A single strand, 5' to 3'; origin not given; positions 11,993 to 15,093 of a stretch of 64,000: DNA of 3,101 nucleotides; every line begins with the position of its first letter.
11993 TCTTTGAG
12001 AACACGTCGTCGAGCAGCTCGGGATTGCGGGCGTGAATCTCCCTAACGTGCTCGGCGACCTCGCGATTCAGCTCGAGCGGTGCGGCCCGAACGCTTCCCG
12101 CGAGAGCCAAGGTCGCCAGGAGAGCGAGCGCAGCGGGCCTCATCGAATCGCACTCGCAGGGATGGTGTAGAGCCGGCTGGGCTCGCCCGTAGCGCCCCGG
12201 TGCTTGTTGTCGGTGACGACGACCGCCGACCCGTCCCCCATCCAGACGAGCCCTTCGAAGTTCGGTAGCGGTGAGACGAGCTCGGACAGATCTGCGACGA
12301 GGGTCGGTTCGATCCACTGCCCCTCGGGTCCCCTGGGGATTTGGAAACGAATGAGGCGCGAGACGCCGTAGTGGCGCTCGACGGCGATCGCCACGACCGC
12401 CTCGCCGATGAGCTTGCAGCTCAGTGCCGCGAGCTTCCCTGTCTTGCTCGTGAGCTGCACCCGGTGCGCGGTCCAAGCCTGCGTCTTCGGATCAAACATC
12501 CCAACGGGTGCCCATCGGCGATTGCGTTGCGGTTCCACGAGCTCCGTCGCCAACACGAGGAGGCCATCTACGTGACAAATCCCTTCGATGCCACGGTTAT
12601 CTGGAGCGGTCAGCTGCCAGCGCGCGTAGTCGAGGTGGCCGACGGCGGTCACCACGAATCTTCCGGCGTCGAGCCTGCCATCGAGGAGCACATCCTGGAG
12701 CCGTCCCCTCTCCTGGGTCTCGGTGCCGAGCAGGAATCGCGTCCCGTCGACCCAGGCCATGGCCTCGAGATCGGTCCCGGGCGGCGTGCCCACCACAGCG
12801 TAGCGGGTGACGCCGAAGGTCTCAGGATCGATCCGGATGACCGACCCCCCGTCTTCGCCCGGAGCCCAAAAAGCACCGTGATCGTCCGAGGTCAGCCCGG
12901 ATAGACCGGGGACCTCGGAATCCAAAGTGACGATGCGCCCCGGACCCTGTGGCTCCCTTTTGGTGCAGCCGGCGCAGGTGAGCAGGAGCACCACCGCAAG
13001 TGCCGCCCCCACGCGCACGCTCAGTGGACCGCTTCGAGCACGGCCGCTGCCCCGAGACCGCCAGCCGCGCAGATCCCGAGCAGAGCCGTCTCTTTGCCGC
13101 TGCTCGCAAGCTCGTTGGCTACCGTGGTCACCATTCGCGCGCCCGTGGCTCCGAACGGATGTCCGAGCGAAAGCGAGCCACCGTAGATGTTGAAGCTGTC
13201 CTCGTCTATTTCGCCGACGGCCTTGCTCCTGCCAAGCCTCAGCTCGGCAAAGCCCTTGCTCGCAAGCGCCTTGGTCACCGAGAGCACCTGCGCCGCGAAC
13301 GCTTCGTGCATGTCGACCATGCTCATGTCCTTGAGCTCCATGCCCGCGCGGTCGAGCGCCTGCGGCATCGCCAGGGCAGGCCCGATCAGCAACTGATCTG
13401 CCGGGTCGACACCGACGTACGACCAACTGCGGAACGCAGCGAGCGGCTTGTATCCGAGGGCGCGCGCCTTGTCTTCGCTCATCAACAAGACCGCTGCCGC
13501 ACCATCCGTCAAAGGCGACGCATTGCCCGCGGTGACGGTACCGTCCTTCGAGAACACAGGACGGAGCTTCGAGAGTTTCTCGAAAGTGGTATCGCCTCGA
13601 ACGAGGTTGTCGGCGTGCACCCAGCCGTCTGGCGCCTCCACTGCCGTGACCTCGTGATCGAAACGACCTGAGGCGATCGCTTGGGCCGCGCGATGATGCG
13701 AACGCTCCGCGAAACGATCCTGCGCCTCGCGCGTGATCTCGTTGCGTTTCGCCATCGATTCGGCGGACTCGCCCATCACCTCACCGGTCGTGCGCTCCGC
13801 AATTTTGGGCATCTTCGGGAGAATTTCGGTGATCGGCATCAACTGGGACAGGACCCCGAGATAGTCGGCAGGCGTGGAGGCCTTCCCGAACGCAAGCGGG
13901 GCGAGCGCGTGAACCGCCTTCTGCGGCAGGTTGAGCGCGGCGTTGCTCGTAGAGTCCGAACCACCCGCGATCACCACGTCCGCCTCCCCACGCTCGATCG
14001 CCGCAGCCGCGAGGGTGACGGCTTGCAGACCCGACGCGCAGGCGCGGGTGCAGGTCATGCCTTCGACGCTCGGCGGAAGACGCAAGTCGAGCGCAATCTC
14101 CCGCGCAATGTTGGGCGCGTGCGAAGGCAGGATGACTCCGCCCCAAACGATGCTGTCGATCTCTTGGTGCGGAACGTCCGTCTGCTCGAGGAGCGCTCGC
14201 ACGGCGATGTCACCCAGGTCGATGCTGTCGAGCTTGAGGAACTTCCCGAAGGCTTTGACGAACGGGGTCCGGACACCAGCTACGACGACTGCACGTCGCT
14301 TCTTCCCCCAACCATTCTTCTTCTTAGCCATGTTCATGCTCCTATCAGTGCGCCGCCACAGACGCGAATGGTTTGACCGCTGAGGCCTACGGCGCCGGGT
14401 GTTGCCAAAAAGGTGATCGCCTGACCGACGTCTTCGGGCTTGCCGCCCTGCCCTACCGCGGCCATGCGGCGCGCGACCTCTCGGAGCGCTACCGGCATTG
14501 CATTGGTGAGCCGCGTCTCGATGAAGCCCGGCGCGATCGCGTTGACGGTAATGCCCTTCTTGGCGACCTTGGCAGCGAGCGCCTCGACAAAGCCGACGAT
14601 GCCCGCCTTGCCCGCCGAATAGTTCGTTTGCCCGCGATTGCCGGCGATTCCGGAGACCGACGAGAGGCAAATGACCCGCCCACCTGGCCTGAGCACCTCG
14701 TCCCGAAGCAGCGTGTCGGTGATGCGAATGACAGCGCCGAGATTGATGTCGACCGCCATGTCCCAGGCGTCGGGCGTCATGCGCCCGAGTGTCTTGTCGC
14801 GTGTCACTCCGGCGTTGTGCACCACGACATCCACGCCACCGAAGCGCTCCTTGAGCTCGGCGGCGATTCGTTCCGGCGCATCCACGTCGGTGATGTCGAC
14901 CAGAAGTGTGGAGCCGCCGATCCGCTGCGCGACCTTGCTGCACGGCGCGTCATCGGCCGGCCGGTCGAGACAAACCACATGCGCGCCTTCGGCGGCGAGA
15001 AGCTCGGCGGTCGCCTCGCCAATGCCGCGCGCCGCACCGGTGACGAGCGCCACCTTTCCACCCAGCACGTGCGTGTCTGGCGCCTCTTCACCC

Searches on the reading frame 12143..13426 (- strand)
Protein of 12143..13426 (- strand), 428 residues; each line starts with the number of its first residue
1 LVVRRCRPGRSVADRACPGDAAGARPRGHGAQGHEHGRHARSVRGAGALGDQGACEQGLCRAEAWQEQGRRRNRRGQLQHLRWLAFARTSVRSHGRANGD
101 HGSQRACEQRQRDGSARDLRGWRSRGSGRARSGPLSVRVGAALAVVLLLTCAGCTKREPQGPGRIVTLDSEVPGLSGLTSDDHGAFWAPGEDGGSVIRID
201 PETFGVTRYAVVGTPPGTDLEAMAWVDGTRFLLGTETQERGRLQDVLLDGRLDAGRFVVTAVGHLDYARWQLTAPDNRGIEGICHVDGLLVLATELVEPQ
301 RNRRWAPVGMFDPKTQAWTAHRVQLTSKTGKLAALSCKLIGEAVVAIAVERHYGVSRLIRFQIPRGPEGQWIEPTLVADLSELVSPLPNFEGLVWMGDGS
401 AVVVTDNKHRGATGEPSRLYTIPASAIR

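Call 77: search_protein_families(library=pfam, proteins=[window:12143-13426:-], max_evalue=0.0001)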
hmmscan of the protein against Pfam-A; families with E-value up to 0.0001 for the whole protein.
window:12143-13426:- (428 aa): 1 family
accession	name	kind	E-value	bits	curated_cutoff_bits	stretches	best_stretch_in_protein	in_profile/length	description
PF13449.12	Phytase-like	-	7.9e-13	49.4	27.6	1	171-407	2-282/284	Esterase-like activity of phytase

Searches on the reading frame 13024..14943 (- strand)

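Call 77: search_protein_families(library=pfam, proteins=[window:13024-14943:-], max_evalue=0.0001)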
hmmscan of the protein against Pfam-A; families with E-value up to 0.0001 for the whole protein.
window:13024-14943:- (640 aa): 3 families
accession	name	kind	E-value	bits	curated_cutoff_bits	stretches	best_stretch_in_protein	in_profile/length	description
PF00108.29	Thiolase_N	-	1.4e-64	218.4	26.4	1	219-491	2-260/260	Thiolase, N-terminal domain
PF02803.24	Thiolase_C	-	2.5e-36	124.4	27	1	498-637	1-122/123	Thiolase, C-terminal domain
PF00109.32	ketoacyl-synt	-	3e-07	30.7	20.8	1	296-349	168-221/252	Beta-ketoacyl synthase, N-terminal domain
